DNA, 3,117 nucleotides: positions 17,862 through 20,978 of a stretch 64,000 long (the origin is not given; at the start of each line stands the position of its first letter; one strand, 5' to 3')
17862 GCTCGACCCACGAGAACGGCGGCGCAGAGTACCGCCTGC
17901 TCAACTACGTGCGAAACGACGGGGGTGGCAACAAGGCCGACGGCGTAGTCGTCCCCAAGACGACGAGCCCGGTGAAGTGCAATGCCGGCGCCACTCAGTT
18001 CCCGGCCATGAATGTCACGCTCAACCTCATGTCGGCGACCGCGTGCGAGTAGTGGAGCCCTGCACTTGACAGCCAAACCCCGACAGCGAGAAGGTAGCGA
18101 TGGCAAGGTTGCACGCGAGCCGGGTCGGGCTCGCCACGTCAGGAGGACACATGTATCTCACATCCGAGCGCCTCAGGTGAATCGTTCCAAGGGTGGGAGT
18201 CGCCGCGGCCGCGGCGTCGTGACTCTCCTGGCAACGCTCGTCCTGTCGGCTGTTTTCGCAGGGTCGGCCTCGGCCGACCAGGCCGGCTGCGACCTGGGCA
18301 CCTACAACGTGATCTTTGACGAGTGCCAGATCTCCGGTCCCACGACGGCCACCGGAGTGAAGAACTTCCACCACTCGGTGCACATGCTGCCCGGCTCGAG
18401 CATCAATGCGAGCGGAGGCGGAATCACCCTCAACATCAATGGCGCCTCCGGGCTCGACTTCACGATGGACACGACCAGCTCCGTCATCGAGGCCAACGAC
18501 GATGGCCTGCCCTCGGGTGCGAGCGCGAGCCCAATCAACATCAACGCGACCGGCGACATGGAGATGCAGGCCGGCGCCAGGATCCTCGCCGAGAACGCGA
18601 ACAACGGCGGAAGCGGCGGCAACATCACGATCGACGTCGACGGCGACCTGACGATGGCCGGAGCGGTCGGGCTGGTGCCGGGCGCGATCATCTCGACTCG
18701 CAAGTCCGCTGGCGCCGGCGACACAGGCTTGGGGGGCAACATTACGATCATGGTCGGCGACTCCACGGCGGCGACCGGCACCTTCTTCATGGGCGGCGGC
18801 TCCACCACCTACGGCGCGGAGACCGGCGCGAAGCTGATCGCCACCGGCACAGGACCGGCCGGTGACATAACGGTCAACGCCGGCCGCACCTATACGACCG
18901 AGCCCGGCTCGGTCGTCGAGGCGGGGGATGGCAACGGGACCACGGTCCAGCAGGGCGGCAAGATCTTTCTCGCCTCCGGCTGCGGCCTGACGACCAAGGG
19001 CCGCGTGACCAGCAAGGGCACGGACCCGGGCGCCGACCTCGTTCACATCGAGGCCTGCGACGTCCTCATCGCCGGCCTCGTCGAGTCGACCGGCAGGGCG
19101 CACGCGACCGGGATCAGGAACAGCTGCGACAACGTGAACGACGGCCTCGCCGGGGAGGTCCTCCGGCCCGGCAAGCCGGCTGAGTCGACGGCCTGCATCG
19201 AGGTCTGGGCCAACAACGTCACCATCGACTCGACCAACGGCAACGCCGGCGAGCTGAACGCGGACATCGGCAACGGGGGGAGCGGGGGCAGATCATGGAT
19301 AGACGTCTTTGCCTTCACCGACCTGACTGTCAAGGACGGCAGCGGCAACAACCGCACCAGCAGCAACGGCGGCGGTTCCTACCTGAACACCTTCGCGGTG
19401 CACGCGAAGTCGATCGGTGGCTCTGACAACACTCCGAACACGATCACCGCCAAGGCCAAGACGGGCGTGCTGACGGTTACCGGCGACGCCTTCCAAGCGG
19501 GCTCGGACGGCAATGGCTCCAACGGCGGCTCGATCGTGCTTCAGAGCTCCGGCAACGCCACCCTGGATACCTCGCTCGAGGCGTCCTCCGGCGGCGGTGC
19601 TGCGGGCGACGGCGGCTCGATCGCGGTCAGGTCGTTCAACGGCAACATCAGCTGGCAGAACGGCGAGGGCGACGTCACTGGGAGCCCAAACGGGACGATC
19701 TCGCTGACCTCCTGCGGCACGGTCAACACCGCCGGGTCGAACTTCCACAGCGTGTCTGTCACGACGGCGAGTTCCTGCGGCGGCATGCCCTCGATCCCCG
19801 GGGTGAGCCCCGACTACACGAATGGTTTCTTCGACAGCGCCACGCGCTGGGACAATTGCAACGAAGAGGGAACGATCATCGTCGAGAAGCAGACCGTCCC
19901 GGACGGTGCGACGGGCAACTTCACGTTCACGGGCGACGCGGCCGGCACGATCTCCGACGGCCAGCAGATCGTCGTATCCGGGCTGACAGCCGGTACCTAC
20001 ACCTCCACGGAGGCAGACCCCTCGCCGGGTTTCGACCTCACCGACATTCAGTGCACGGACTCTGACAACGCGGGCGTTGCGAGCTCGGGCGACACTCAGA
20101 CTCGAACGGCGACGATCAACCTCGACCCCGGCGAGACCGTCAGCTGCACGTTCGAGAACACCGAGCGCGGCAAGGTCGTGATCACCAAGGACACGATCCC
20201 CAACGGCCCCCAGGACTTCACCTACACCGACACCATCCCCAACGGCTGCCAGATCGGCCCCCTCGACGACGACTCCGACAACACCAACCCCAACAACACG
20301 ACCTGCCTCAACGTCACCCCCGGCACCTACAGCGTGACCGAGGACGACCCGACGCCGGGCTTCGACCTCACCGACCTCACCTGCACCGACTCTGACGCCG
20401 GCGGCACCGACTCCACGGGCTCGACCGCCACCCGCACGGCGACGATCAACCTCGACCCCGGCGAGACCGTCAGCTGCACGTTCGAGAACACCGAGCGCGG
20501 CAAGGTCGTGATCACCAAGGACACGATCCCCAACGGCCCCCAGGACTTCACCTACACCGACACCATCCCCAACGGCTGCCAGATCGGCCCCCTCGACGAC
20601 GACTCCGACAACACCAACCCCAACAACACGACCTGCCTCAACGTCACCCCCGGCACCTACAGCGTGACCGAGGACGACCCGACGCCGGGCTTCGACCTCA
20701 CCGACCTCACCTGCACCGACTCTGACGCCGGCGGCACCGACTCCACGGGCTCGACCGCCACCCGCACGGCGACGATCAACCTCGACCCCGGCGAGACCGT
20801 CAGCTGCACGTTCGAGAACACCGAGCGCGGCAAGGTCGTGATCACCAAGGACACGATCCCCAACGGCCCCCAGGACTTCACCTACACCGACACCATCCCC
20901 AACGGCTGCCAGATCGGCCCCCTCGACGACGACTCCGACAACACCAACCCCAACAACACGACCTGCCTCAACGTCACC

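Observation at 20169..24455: Thirteen nucleotide-identical 330-bp in-frame tandem repeats inside giant gene 4, homologous to but distinct from the gene 1 array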

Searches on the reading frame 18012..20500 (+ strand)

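Call 5: search_protein_families(library=pfam, proteins=[window:18012-20500:+], max_evalue=0.01)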
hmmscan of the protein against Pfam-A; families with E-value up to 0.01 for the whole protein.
window:18012-20500:+ (829 aa): 2 families
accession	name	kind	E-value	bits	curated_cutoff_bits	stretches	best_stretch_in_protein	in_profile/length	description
PF24514.1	SpaA_4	-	4.9e-21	76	27.3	2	722-827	1-106/107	Prealbumin-like fold domain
PF17802.7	SpaA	-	0.0022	18.5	23.1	0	640-678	32-69/91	Prealbumin-like fold domain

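Call 6: search_protein_families(library=ncbifam, proteins=[window:18012-20500:+], max_evalue=0.01)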
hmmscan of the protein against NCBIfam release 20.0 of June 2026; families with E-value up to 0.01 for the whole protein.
window:18012-20500:+ (829 aa): 1 family
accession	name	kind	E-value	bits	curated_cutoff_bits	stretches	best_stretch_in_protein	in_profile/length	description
TIGR03000.1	plancto_dom_1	domain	0.0083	16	43.1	0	688-714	49-75/75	TIGR03000 domain-containing protein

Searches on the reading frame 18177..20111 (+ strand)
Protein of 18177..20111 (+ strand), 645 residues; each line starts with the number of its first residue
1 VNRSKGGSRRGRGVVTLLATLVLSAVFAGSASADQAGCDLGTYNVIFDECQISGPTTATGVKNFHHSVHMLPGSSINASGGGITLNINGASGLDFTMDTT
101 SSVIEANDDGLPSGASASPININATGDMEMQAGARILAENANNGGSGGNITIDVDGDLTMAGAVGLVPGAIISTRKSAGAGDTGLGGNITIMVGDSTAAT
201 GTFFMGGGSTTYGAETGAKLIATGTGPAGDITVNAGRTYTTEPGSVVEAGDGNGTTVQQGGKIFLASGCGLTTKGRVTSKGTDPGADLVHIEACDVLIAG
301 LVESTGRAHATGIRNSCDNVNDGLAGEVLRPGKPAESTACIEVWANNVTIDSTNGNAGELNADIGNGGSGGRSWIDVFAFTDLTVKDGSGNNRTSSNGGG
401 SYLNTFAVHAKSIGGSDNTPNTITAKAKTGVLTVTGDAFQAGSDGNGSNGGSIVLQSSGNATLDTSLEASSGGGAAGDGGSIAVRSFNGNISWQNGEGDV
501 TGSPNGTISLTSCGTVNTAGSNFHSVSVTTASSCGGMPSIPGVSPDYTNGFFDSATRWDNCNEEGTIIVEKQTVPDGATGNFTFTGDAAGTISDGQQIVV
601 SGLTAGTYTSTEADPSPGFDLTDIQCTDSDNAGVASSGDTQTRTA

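Call 16: find_related_loci(query=window:18177-20111:+, collection=genome_contigs, flank=10000)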
Query window:18177-20111:+ (645 aa) in genome_contigs; peptide patterns used: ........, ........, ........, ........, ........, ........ (x = any residue, [..] = any of these).
42 stretches matched a pattern; 1 encode a relative of the query (tblastn E <= 1e-3); 1 distinct loci.
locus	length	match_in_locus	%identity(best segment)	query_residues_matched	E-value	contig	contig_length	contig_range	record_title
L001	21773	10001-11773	63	9-596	0e+0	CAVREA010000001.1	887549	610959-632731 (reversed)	MAG: uncultured Actinomycetes bacterium isolate MFD05088.bin.2.38 genome assembly, contig: contig_13904, whole genome sh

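Call 42: search_protein_families(library=pfam, proteins=[window:18177-19900:+], max_evalue=1)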
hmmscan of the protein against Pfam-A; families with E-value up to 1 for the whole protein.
window:18177-19900:+ (574 aa): 0 families

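Call 43: find_related_loci(query=window:18177-20111:+, collection=metagenome_contigs, flank=10000)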
Query window:18177-20111:+ (645 aa) in metagenome_contigs; peptide patterns used: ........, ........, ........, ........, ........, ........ (x = any residue, [..] = any of these).
62 stretches matched a pattern, but none encodes a relative of the query by tblastn (E <= 1e-3).

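Call 48: find_homologous_proteins(query=window:18177-19900:+, max_evalue=0.00001)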
Query window:18177-19900:+ (574 aa): 125 proteins with E <= 0.00001 among 8000 candidates; the best 120 are listed.
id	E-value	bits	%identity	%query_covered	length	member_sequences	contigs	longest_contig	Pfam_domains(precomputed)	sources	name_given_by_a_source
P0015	1.5e-215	735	64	98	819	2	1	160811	PF20674.4,PF24514.2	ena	-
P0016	9.4e-116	406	52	75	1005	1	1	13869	PF13229.13,PF17802.8,PF13620.13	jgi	jgi:parallel beta-helix repeat protein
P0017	8.1e-113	396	53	77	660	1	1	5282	-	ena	-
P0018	7.0e-109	383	45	92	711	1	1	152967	-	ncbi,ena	-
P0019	5.4e-108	380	48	80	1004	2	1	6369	-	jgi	jgi:hypothetical protein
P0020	3.2e-91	325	57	55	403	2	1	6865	-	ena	-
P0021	2.1e-70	256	49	58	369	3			-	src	-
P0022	1.8e-68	250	33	80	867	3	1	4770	-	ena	-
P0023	4.2e-66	242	41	73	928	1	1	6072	PF17210.10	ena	-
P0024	1.6e-64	237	41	77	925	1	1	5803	-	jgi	jgi:hypothetical protein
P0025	6.3e-59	218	39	76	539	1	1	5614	-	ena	-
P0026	2.2e-58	216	40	75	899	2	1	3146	PF13620.13,PF17210.10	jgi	jgi:hypothetical protein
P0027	4.4e-58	215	38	81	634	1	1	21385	-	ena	-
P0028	1.7e-57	214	40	76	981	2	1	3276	PF13229.13,PF17210.10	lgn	-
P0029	2.4e-56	210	45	53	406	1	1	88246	-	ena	-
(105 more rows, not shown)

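Call 49: find_encoding_contigs(protein=P0015, flank=10000, max_places=3)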
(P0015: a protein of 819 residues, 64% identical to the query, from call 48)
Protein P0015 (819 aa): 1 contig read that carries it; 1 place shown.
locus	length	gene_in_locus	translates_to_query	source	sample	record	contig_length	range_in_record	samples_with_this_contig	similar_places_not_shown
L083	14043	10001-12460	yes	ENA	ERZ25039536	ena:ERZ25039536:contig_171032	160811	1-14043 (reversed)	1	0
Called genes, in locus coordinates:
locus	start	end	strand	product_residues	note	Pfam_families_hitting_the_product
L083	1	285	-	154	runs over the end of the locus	PF03018:Dirigent (weak), PF06351:Allene_ox_cyc, PF18678:AOC_like (weak)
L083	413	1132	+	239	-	-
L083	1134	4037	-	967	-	PF00353:HemolysinCabind, PF17803:Cadherin_4, PF17892:Cadherin_5 (weak), PF17963:Big_9, PF00353:HemolysinCabind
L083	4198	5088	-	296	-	-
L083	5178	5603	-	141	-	PF10648:Gmad2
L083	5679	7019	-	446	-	-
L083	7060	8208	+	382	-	PF00440:TetR_N (weak)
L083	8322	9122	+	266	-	PF26550:Tricorn_2nd, PF26549:Tricorn_N, PF00930:DPPIV_N (faint), PF07676:PD40 (weak), PF26549:Tricorn_N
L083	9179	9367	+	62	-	-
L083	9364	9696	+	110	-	-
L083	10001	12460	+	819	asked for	PF24514:SpaA_4 (faint), PF20674:SpaA_3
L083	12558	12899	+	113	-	PF20674:SpaA_3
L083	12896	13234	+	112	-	PF20674:SpaA_3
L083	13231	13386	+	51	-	PF20674:SpaA_3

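Call 73: predict_structure(alignment_id=A3)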
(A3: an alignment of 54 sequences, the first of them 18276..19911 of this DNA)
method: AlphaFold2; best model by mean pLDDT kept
length: 545 residues; sequences in the alignment: 54
mean_pLDDT: 87.8   pTM: 0.90
mean pLDDT of the five models: 87.8, 87.0, 86.6, 86.2, 84.5
residues with pLDDT >= 90: 333; 70-90: 152; 50-70: 58; < 50: 2
segments of 3 or more residues with pLDDT < 50: none
pLDDT, mean of each block of 10 residues (from residue 1): 77 88 94 92 93 88 88 86 94 97 91 94 97 96 79 94 93 91 95 92 96 90 86 95 92 91 96 78 71 65 89 96 94 74 95 91 78 91 76 97 95 86 98 90 87 98 94 95 97 95 82 59 70 55 54
secondary structure, 60 per line:
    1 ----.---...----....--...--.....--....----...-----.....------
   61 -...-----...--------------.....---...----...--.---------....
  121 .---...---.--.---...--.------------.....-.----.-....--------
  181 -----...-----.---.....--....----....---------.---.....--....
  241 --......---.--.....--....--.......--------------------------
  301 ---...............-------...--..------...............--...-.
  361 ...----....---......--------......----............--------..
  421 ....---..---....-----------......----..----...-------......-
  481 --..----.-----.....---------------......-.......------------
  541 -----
elements in order: E9-11 E16-19 E22-24 E27-31 E34-37 E42-44 E50-54 E62-64 E70-72 E87-91 E95-97 E102-104 E117-121 E125-127 E138-140 E156-160 E169-172 E186-188 E198-202 E205-208 E213-216 E230-234 E237-240 E243-248 E255-259 E262-265 E268-274 E304-318 E326-328 E339-353 E360-363 E368-371 E375-380 E389-394 E399-410 E419-424 E433-436 E448-453 E464-466 E474-479 E495-499 H515-520 H522-528

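Call 75: fold_search(model_id=the predicted structure, library=pdb)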
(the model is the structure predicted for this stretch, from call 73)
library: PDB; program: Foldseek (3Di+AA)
matches with E <= 10: 189; with E <= 0.001: 0
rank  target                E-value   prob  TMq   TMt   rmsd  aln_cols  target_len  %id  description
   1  4oj5_B                5.3e-03  0.23  0.16  0.13  18.6       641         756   12  Crystal Structure of a Putative Tailspike Protein (TSP1, orf210) from Escherichia coli O157:H7 Bacteriohage CBA120 (released 2014-03-26)
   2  7kob                  7.1e-03  0.66  0.20  0.27  14.0       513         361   12  Crystal structure of antigen 43b from Escherichia coli CFT073 (released 2022-03-09)
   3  4oj5_C                1.5e-02  0.14  0.15  0.12  19.2       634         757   12  Crystal Structure of a Putative Tailspike Protein (TSP1, orf210) from Escherichia coli O157:H7 Bacteriohage CBA120 (released 2014-03-26)
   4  4oj6_C                2.2e-02  0.15  0.15  0.12  18.2       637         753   12  Crystal Structure of a Putative Tailspike Protein (TSP1, orf210) from Escherichia coli O157:H7 Bacteriohage CBA120; Se (released 2014-03-26)
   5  4ojl_C                3.5e-02  0.13  0.15  0.12  18.5       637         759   13  Crystal Structure of Putative Tailspike Protein (TSP1, orf210) from Escherichia coli O157:H7 Bacteriohage CBA120 in Co (released 2014-03-26)
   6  4oj5_A                3.5e-02  0.11  0.14  0.12  19.0       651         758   11  Crystal Structure of a Putative Tailspike Protein (TSP1, orf210) from Escherichia coli O157:H7 Bacteriohage CBA120 (released 2014-03-26)
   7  4kh3                  3.8e-02  0.08  0.12  0.13  21.0       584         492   14  Structure of a bacterial self-associating protein (released 2014-01-15)
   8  4ojp_C                4.6e-02  0.10  0.15  0.12  19.3       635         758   13  Crystal Structure of Putative Tailspike Protein (TSP1, orf210) from Escherichia coli O157:H7 Bacteriohage CBA120 in Co (released 2014-03-26)
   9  7ko9                  7.1e-02  0.08  0.13  0.14  20.7       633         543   13  Crystal structure of antigen 43 from uropathogenic Escherichia coli UTI89 (released 2022-03-09)
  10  8bwk_C                7.9e-02  0.06  0.13  0.10  22.9       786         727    9  Metagenomic derived PL6 alginate lyase (released 2023-12-20)
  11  5gkq_A                1.0e-01  0.06  0.13  0.10  23.1       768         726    7  Structure of PL6 family alginate lyase AlyGC mutant-R241A (released 2017-02-08)
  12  7xz8                  1.6e-01  0.30  0.29  0.34  11.0       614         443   10  Mutant (K141A) of the N-terminal domain of fucoidan lyase FdlA (released 2022-09-28)
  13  4om9                  1.7e-01  0.05  0.13  0.10  20.4       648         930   13  X-Ray Crystal Structure of the passenger domain of Plasmid encoded toxin, an Autrotansporter Enterotoxin from enteroaggr (released 2014-03-12)
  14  3suc                  1.9e-01  0.08  0.18  0.14  21.0       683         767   10  Crystal structure of the pre-mature bacteriophage phi29 gene product 12 (released 2011-08-03)
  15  8vbb_A                1.9e-01  0.08  0.17  0.11  19.1       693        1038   14  The secreted adhesin EtpA of Enterotoxigenic Escherichia coli in complex with the mouse mAb 1G05 (released 2024-09-04)
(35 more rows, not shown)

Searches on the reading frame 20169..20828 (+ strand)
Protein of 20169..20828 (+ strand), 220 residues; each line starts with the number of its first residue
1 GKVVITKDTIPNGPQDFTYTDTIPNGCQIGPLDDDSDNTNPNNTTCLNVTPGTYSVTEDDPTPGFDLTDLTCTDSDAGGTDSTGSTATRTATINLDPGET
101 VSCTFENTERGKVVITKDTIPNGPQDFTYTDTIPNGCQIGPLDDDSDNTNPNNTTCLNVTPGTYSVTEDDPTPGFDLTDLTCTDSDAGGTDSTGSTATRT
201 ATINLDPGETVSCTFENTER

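Call 19: find_homologous_proteins(query=window:20169-20828:+, max_evalue=0.00001)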
Query window:20169-20828:+ (220 aa): 14 proteins with E <= 0.00001 among 31 candidates.
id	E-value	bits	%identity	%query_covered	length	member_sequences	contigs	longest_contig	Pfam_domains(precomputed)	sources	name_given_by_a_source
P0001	1.3e-75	272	68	92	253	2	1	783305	PF24514.2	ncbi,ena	-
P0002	1.3e-41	161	45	76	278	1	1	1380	PF24547.2,PF20674.4,PF24514.2,PF19403.6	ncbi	-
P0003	2.8e-41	160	46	76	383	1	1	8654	PF24547.2,PF17802.8,PF20674.4,PF24514.2,PF19403.6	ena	-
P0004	5.6e-38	149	42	100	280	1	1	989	PF17802.8,PF24514.2,PF19403.6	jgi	jgi:hypothetical protein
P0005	2.3e-37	147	68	50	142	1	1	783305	PF24514.2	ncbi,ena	-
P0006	4.4e-32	130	49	76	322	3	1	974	PF20674.4,PF24514.2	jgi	jgi:hypothetical protein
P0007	1.4e-29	121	56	59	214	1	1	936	PF20674.4,PF24514.2,PF19403.6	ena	-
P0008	1.8e-29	121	47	77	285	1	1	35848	PF20674.4,PF24514.2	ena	-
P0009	2.2e-29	121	41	76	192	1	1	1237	PF24514.2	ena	-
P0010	3.1e-25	107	42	78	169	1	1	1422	PF24514.2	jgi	-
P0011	1.1e-23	102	35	99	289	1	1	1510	PF24514.2,PF19403.6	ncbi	-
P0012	4.3e-20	90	48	61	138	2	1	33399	PF24514.2,PF19403.6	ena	-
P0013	7.6e-16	77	42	58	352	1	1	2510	PF17164.11,PF24514.2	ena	-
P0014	1.4e-14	72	56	36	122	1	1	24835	PF24514.2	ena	-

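Call 20: find_encoding_contigs(protein=P0001, flank=10000, max_places=3)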
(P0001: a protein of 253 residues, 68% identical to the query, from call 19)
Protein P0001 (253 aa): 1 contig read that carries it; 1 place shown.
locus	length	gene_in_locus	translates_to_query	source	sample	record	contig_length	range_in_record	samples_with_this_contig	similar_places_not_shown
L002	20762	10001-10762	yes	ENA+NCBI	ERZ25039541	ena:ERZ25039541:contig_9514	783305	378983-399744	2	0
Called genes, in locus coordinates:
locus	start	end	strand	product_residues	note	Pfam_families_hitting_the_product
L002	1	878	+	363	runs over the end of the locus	PF03979:Sigma70_r1_1, PF00140:Sigma70_r1_2, PF04542:Sigma70_r2, PF04539:Sigma70_r3, PF04545:Sigma70_r4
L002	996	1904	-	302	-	PF11645:PDDEXK_5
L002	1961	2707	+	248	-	PF00106:adh_short, PF01370:Epimerase (weak), PF08659:KR, PF13561:adh_short_C2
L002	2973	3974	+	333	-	-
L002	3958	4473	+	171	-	-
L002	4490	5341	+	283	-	PF16697:Yop-YscD_cpl, PF00498:FHA, PF13828:DUF4190 (faint)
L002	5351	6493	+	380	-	PF02771:Acyl-CoA_dh_N, PF02770:Acyl-CoA_dh_M, PF00441:Acyl-CoA_dh_1, PF08028:Acyl-CoA_dh_2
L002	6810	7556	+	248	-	-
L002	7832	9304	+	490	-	-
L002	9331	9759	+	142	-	PF24514:SpaA_4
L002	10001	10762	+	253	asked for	PF24514:SpaA_4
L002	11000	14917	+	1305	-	PF23194:NOMO_5th (faint), PF24514:SpaA_4, PF02018:CBM_4_9 (faint), PF12389:Peptidase_M73 (faint), PF25312:Allergen_Asp_f_4 (faint), PF27162:OB_LytA (faint), PF24514:SpaA_4, PF20674:SpaA_3, +1 more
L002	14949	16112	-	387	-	-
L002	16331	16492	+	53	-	PF00471:Ribosomal_L33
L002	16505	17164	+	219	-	-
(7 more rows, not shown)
